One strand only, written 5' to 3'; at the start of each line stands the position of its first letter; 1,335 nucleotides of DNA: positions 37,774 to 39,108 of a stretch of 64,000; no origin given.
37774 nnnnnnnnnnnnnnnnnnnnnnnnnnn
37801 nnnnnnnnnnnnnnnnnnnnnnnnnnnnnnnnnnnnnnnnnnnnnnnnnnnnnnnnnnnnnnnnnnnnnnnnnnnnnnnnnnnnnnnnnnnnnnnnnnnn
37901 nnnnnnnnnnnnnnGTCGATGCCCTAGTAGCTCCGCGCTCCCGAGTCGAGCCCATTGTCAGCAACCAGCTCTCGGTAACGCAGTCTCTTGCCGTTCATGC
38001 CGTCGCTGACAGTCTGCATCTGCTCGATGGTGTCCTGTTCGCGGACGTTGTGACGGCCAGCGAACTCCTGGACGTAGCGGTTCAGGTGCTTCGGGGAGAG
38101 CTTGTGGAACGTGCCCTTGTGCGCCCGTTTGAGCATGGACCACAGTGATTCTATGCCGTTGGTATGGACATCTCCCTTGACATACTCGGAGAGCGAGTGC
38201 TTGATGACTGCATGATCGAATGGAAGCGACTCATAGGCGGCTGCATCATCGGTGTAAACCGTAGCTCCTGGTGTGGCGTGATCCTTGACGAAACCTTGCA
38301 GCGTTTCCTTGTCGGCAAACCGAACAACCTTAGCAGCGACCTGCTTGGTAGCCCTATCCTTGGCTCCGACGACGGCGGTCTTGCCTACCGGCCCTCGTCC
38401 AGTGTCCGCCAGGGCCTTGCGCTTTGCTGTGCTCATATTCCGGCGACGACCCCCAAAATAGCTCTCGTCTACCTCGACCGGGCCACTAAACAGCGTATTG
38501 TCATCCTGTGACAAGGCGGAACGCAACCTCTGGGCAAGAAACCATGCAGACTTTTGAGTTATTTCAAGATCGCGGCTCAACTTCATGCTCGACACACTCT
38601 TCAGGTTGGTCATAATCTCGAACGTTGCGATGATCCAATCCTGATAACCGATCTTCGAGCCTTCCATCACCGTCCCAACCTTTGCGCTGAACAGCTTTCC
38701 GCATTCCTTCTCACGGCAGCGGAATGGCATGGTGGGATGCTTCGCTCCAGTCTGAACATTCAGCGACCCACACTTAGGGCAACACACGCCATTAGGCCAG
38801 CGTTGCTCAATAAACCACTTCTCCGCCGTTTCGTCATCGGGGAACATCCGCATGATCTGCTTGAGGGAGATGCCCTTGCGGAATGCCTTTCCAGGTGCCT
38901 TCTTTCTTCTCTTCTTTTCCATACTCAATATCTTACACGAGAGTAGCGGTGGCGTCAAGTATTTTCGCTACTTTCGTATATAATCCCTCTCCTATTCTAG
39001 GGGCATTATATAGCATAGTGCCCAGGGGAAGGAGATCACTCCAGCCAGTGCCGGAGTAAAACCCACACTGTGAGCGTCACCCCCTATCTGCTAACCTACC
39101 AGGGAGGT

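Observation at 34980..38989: IS1595-family transposase units appear to carry the RM genes as passengers; two IR termini abut at 34980-35040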

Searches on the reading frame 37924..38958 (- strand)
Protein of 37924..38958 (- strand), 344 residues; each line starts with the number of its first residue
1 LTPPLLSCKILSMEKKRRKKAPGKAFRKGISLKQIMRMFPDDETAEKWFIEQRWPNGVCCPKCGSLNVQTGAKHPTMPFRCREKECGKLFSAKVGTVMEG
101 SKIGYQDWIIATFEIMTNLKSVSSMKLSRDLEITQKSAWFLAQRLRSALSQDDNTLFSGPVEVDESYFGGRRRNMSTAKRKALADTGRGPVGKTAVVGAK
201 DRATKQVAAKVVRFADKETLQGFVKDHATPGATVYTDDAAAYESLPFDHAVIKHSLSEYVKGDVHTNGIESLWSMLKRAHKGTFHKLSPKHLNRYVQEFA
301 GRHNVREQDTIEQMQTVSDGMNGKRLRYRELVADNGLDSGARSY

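Call 6: search_protein_families(library=pfam, proteins=[window:37924-38958:-], max_evalue=0.01)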
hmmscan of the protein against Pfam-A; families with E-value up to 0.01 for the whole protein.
window:37924-38958:- (344 aa): 2 families
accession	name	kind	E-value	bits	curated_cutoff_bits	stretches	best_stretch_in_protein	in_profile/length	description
PF12762.13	DDE_Tnp_IS1595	-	1.2e-38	132.9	27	1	158-304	3-153/153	ISXO2-like transposase domain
PF12760.12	Zn_ribbon_IS1595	-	1.1e-07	32.1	25.4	1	40-88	1-45/46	Transposase zinc-ribbon domain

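Call 11: search_dna_similar(query=window:37924-38958:-, collection=phages, mode=protein, max_rows=20)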
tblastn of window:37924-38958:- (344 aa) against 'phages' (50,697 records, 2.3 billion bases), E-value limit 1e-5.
Records with a match: 4; places in all: 4; records where one place covers at least 80% of the query: 2.
Best place of each record, by identity: <60% 4.
By first word of the organism name: Bacteriophage 3; Ralstonia 1.
By host as written in the record: - 3; Ralstonia solanacearum 1.
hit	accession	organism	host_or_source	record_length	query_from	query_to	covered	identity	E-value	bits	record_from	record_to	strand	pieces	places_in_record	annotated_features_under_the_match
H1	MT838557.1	Bacteriophage sp.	human fecal samples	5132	11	317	89%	33.2%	4e-41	159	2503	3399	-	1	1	record has no annotation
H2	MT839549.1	Bacteriophage sp.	human fecal samples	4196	31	331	88%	31.3%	5e-37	147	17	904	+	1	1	record has no annotation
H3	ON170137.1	Ralstonia phage YO084_1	Ralstonia solanacearum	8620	130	309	52%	29.3%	2e-8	62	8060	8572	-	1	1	record has no annotation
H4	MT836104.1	Bacteriophage sp.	human fecal samples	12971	32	138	31%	29.0%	3e-6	55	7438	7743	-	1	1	record has no annotation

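Call 12: find_related_loci(query=window:37924-38958:-, collection=genome_contigs, flank=7000)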
Query window:37924-38958:- (344 aa) in genome_contigs; peptide patterns used: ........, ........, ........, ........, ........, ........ (x = any residue, [..] = any of these).
288 stretches matched a pattern; 254 encode a relative of the query (tblastn E <= 1e-3); the best 80 are kept; 80 distinct loci.
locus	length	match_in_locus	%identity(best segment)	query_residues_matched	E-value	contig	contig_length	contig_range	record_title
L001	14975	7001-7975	84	18-343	0e+0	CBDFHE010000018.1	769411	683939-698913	MAG: Candidatus Acidiferrales bacterium isolate 9b07de3c-f935-4338-af52-4fc3591157dc genome assembly, contig: contig_18,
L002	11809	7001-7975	84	18-343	0e+0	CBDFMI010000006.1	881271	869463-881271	MAG: bacterium isolate 0c387635-7a99-40f5-a4bd-638620f608dd genome assembly, contig: contig_6, whole genome shotgun sequ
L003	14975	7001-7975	83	19-343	0e+0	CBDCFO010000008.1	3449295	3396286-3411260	MAG: Bryobacterales bacterium isolate 36edf40f-bfcd-40a8-9d79-f36e49b9d440 genome assembly, contig: contig_8, whole geno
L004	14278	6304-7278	81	18-343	0e+0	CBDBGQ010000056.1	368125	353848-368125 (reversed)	MAG: Acidobacteriota bacterium isolate 99973d5e-58a3-476f-9567-b4c4ba873066 genome assembly, contig: contig_56, whole ge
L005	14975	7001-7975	81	18-343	0e+0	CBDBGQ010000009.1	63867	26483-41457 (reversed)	MAG: Acidobacteriota bacterium isolate 99973d5e-58a3-476f-9567-b4c4ba873066 genome assembly, contig: contig_9, whole gen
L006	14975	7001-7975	81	18-343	0e+0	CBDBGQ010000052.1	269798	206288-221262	MAG: Acidobacteriota bacterium isolate 99973d5e-58a3-476f-9567-b4c4ba873066 genome assembly, contig: contig_52, whole ge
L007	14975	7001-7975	81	18-343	0e+0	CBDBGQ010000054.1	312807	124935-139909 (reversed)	MAG: Acidobacteriota bacterium isolate 99973d5e-58a3-476f-9567-b4c4ba873066 genome assembly, contig: contig_54, whole ge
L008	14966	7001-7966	80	19-343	0e+0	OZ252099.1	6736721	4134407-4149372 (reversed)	MAG: Bryobacterales bacterium isolate dc448f75-7b3f-414d-b321-0b274a23c026 genome assembly, chromosome: 1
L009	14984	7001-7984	78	15-343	6e-180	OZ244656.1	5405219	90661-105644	MAG: Vicinamibacterales bacterium isolate f390f8dd-e92b-4ea0-b198-bad1eda30bba genome assembly, chromosome: 1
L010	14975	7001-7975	79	18-343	1e-179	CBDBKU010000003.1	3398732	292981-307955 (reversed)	MAG: Bryobacterales bacterium isolate 267e02d7-54cb-4b2f-bffd-17b5cb575b83 genome assembly, contig: contig_3, whole geno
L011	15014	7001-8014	78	1-343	3e-175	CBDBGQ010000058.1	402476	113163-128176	MAG: Acidobacteriota bacterium isolate 99973d5e-58a3-476f-9567-b4c4ba873066 genome assembly, contig: contig_58, whole ge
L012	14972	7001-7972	76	21-343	5e-174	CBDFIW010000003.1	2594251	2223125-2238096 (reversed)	MAG: Bryobacterales bacterium isolate a16c973b-f436-4e7a-b46b-e4efcddd1fd4 genome assembly, contig: contig_3, whole geno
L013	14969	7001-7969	78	17-343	1e-172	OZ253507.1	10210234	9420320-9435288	MAG: Candidatus Marinacidobacterales bacterium isolate be89a19c-e000-4bee-9fbc-49585ca06e7f genome assembly, chromosome:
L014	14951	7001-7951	79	19-336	5e-172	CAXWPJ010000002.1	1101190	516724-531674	MAG: Terriglobia bacterium isolate 1b16e62b-751d-475c-a58a-de564b65d07b genome assembly, contig: contig_2, whole genome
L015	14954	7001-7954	80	19-337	6e-172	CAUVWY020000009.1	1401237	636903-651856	MAG: Terriglobia bacterium isolate da684f1c-8089-4822-b481-c482b3163bd6 genome assembly, contig: contig_9, whole genome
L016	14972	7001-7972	76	20-343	2e-171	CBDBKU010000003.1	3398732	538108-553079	MAG: Bryobacterales bacterium isolate 267e02d7-54cb-4b2f-bffd-17b5cb575b83 genome assembly, contig: contig_3, whole geno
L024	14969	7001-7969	75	18-343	6e-167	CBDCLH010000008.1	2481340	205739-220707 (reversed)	MAG: Bryobacterales bacterium isolate e5bdc283-2042-4f5e-8736-16045c4cf6f5 genome assembly, contig: contig_8, whole geno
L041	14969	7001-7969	75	20-343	2e-167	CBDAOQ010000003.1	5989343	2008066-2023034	MAG: Candidatus Versatilivorator sp. isolate 6a61018a-c988-4e23-9d40-021d3d713c5d genome assembly, contig: contig_3, who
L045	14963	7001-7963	69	20-342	8e-156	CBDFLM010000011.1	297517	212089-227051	MAG: Longimicrobiales bacterium isolate 299ed55f-43d3-4344-98bd-bcec2c231d9a genome assembly, contig: contig_11, whole g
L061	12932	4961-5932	64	19-343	6e-137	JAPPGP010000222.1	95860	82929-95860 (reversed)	MAG: Defluviicoccus sp. isolate RHO1_bin_59 NODE_515_length_95860_cov_34.056166, whole genome shotgun sequence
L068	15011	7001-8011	58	4-336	4e-131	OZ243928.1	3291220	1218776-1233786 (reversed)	MAG: Arenicellales bacterium isolate fe9c1bdc-7ba5-488c-83e0-a220ed0af1a2 genome assembly, chromosome: 1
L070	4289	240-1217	61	18-342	2e-132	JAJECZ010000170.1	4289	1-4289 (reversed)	MAG: Alphaproteobacteria bacterium isolate jk18xAbins.48 k141_1392327, whole genome shotgun sequence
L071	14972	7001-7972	60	18-342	4e-130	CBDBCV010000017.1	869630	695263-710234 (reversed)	MAG: Alphaproteobacteria bacterium isolate 0a395d48-fa07-49d0-ad8e-9481763700a5 genome assembly, contig: contig_17, whol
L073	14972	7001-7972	60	18-342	8e-129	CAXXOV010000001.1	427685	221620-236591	MAG: Thalassobaculaceae bacterium isolate a8bd7160-0c7c-4351-a665-cbf86186f35e genome assembly, contig: contig_1, whole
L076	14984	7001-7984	57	5-339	3e-128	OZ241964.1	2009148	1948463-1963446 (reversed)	MAG: Thermodesulfobacteriota bacterium isolate f5ee5f3d-b5e6-4f91-bea9-ad3977f1f42d genome assembly, chromosome: 1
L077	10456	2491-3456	60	19-342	6e-128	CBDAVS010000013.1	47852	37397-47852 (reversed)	MAG: uncultured Rhodobacter sp. isolate 0387c818-dba8-4a11-a5d3-952c4dc739e2 genome assembly, contig: contig_13, whole g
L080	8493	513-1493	61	20-343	1e-127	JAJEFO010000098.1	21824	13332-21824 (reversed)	MAG: Silicimonas sp. isolate p16x43bins.5 k141_936299, whole genome shotgun sequence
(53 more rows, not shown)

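Call 13: find_related_loci(query=window:37924-38958:-, collection=viral_contigs, flank=7000)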
Query window:37924-38958:- (344 aa) in viral_contigs; peptide patterns used: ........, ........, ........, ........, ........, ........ (x = any residue, [..] = any of these).
2 stretches matched a pattern; 1 encode a relative of the query (tblastn E <= 1e-3); 1 distinct loci.
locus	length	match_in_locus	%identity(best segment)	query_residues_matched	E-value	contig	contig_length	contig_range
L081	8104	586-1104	56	18-342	2e-51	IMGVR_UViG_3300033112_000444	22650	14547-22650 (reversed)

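Call 32: search_protein_families(library=pfam, alignment_id=A1, max_evalue=0.001)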
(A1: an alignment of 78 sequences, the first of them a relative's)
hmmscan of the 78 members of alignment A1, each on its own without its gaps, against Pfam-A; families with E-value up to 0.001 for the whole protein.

A. member 1, L013:7978-10698:+ (906 aa): 3 families
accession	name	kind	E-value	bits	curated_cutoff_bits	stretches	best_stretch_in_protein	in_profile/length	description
PF02384.22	N6_Mtase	-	7.7e-27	94.9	20.4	1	340-620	3-236/311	N-6 DNA Methylase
PF07669.17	Eco57I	-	6.5e-09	36.5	25.3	1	433-595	2-165/171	Eco57I restriction-modification methylase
PF01170.24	UPF0020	-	3.2e-05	24.2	22.3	1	384-510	27-133/197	RMKL-like, methyltransferase domain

B. families by the number of members that match (of 78 scanned): 22 families
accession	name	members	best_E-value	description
PF01555.25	N6_N4_Mtase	11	1.9e-44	DNA methylase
PF01844.29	HNH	7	3.3e-15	HNH endonuclease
PF14279.12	HNH_5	7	1.5e-13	HNH endonuclease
PF02945.21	Endonuclease_7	6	2.5e-05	Recombination endonuclease VII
PF13395.12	HNH_4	4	1.6e-05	HNH endonuclease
PF03602.21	Cons_hypoth95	3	4.5e-05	Conserved hypothetical protein 95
PF00145.23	DNA_methylase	2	2.7e-56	C-5 cytosine-specific DNA methylase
PF13975.11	gag-asp_proteas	2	1.1e-07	gag-polyprotein putative aspartyl protease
PF13650.11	Asp_protease_2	2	9.8e-07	Aspartyl protease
PF12183.14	NotI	1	7.7e-42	Restriction endonuclease NotI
PF01609.27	DDE_Tnp_1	1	1.5e-32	Transposase DDE domain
PF09553.16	RE_Eco47II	1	3.2e-29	Eco47II restriction endonuclease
PF02384.22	N6_Mtase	1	7.7e-27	N-6 DNA Methylase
PF13340.11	DUF4096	1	1.4e-26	Putative transposase of IS4/5 family (DUF4096)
PF00089.32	Trypsin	1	7.4e-22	Trypsin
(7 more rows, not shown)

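Call 33: search_protein_families(library=pfam, proteins=[L009:7984-8853:+, L009:8850-9698:+, L009:9682-10107:+, L071:7978-8958:+, L041:8420-9415:-, L012:8973-9683:+, L012:7972-8976:+, L077:3466-4506:+, L073:8440-9258:+, L070:2140-3564:-], max_evalue=0.001)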
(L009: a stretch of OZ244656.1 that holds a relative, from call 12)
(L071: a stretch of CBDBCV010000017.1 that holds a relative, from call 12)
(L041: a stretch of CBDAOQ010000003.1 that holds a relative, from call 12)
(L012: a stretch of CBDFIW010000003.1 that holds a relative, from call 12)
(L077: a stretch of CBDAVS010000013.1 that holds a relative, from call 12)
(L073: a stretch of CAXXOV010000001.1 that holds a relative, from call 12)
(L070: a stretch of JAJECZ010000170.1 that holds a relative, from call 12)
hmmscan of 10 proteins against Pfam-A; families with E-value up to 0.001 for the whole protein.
L009:7984-8853:+ (289 aa): 2 families
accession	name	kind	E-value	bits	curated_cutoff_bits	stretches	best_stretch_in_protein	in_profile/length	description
PF02086.21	MethyltransfD12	-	3.6e-11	43.7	22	1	29-104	1-74/253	D12 class N6 adenine-specific DNA methyltransferase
PF03602.21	Cons_hypoth95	-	0.00042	20.5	24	0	49-97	41-88/182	Conserved hypothetical protein 95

L009:8850-9698:+ (282 aa): 1 family
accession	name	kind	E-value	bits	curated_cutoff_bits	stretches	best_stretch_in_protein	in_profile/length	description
PF12183.14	NotI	-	7.7e-42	143.7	22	1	36-238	15-231/238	Restriction endonuclease NotI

L009:9682-10107:+ (141 aa): 0 families

L071:7978-8958:+ (326 aa): 1 family
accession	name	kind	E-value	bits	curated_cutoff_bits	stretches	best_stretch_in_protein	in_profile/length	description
PF00145.23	DNA_methylase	-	1.5e-42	146.6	22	1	5-205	4-212/324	C-5 cytosine-specific DNA methylase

L041:8420-9415:- (331 aa): 0 families

L012:8973-9683:+ (236 aa): 0 families

L012:7972-8976:+ (334 aa): 1 family
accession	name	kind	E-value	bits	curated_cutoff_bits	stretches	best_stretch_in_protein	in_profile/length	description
PF01555.25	N6_N4_Mtase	-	6.5e-20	72.5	26.7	1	121-323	1-219/221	DNA methylase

L077:3466-4506:+ (346 aa): 1 family
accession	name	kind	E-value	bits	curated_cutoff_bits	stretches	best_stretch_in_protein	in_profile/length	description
PF01555.25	N6_N4_Mtase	-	6.8e-17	62.6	26.7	1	27-203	1-132/221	DNA methylase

L073:8440-9258:+ (272 aa): 0 families

L070:2140-3564:- (474 aa): 0 families

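Call 34: search_protein_families(library=pfam, proteins=[L076:8843-9571:+, L045:8466-9071:+, L015:7947-8492:+, L061:6567-7082:+, L080:1986-2474:+, L016:8142-8570:-, L004:7587-7907:+, L001:7975-8256:+, L024:8807-10033:+, L068:8770-9441:+], max_evalue=0.001)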
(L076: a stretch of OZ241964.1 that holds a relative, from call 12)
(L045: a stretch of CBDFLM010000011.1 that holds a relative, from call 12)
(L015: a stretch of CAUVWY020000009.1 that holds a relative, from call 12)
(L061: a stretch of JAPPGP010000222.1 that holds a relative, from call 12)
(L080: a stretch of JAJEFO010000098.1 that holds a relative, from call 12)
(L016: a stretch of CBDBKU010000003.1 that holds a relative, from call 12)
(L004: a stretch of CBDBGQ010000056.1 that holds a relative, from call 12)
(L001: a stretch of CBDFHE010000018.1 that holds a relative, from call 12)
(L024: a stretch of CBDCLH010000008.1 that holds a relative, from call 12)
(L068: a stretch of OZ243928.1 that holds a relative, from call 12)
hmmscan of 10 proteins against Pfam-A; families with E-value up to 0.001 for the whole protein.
L076:8843-9571:+ (242 aa): 0 families

L045:8466-9071:+ (201 aa): 2 families
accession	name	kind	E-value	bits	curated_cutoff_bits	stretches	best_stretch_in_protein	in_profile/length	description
PF13975.11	gag-asp_proteas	-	1.1e-07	32.7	28.2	1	100-188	9-91/92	gag-polyprotein putative aspartyl protease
PF13650.11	Asp_protease_2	-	9.8e-07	29.8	24.3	1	101-186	10-90/90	Aspartyl protease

L015:7947-8492:+ (181 aa): 0 families

L061:6567-7082:+ (171 aa): 0 families

L080:1986-2474:+ (162 aa): 0 families

L016:8142-8570:- (142 aa): 0 families

L004:7587-7907:+ (106 aa): 0 families

L001:7975-8256:+ (93 aa): 0 families

L024:8807-10033:+ (408 aa): 5 families
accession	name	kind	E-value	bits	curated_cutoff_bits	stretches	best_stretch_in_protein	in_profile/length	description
PF01555.25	N6_N4_Mtase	-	2.8e-39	135.8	26.7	1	27-291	23-217/221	DNA methylase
PF01844.29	HNH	-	3.3e-15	56.4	21.4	1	348-391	1-45/47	HNH endonuclease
PF14279.12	HNH_5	-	3.6e-13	49.7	27.5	1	348-399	1-52/56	HNH endonuclease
PF02945.21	Endonuclease_7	-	0.00023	21.4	23.6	1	335-394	13-67/82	Recombination endonuclease VII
PF13395.12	HNH_4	-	0.00027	21.3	22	1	359-391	17-49/54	HNH endonuclease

L068:8770-9441:+ (223 aa): 1 family
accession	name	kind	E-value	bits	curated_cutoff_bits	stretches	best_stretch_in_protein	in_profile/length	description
PF09553.16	RE_Eco47II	-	3.2e-29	102.4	25.9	1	11-200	1-196/202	Eco47II restriction endonuclease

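Call 42: search_protein_families(library=ncbifam, proteins=[window:37924-38958:-], max_evalue=0.01)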
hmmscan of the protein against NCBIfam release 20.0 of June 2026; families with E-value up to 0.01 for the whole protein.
window:37924-38958:- (344 aa): 1 family
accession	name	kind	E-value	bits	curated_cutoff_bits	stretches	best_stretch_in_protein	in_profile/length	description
NF033547.1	transpos_IS1595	equivalog_domain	8.5e-52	176.1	75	1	101-306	2-215/215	IS1595 family transposase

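Call 72: find_encoding_contigs(protein=window:37924-38922:-, flank=8000, max_places=8)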
Protein window:37924-38922:- (332 aa): no gene with exactly this product is on record in the collection.

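Call 82: search_dna_similar(query=window:37924-38922:-, collection=plasmids, mode=protein, max_rows=25)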
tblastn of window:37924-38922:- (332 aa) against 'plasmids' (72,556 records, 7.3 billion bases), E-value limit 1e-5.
Records with a match: 445; places in all: 639; records where one place covers at least 80% of the query: 309.
Best place of each record, by identity: <60% 445.
By first word of the organism name: Sinorhizobium 40; Pseudosulfitobacter 30; Ralstonia 29; Acinetobacter 29; Xanthomonas 18; Aeromonas 17; Rhizobium 16; Mesorhizobium 13; Haloarcula 12; Chondrinema 11; and 103 more.
By predicted mobility (MOB-suite, as given by PLSDB): non-mobilizable 239; conjugative 128; mobilizable 78.
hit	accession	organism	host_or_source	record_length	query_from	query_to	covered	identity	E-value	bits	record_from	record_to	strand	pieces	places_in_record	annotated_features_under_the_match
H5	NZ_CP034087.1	Methylocystis rosea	cell culture,groundwater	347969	19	321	91%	36.4%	1e-45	173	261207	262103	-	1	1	IS1595 family transposase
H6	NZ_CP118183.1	Entomospira culicis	Culex pipiens,cell culture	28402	19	320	91%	33.8%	7e-48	179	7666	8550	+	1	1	IS1595 family transposase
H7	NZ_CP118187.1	Entomospira culicis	Culex pipiens,cell culture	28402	19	320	91%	33.8%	7e-48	179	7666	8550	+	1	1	IS1595 family transposase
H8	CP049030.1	Rhodobacteraceae bacterium SC52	Apostichopus japonicus,pure ...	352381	10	282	82%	37.3%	4e-52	191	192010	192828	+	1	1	none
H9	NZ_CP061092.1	Roseomonas marmotae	Marmota himalayana,pure culture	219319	27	329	91%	33.3%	4e-40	157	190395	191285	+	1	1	IS1595 family transposase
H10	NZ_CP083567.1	Sulfitobacter sp. W027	-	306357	16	321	92%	32.0%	1e-31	132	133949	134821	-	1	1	IS1595 family transposase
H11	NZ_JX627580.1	Methylobacterium oryzae CBMB20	-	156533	30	319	87%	33.4%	2e-40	158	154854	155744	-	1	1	IS1595 family transposase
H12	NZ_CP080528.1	Mesorhizobium sp. AR07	Oxytropis sp.,Cell culture,root nodule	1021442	25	317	88%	32.7%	3e-39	154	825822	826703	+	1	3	record has no annotation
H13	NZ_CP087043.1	Pseudosulfitobacter pseudonitzschiae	Mediolabrus comicus,The surface ...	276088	27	318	88%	32.7%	1e-33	138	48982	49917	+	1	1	IS1595 family transposase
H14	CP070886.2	Pseudosulfitobacter pseudonitzschiae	Skeletonema costatum,The surface ...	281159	27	318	88%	32.7%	1e-33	138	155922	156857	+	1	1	IS1595 family transposase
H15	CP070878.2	Pseudosulfitobacter pseudonitzschiae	Skeletonema costatum,The surface ...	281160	27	318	88%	32.7%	1e-33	138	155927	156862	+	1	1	IS1595 family transposase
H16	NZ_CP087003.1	Pseudosulfitobacter pseudonitzschiae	Skeletonema costatum,The surface ...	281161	27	318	88%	32.7%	1e-33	138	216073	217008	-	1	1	IS1595 family transposase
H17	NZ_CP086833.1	Pseudosulfitobacter pseudonitzschiae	Trieres chinensis,The surface seawater ...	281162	27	318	88%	32.7%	1e-33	138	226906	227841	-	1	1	IS1595 family transposase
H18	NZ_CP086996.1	Pseudosulfitobacter pseudonitzschiae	Skeletonema costatum,The surface ...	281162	27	318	88%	32.7%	1e-33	138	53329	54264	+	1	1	IS1595 family transposase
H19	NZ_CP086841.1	Pseudosulfitobacter pseudonitzschiae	Trieres chinensis,The surface seawater ...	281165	27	318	88%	32.7%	1e-33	138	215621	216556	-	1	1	IS1595 family transposase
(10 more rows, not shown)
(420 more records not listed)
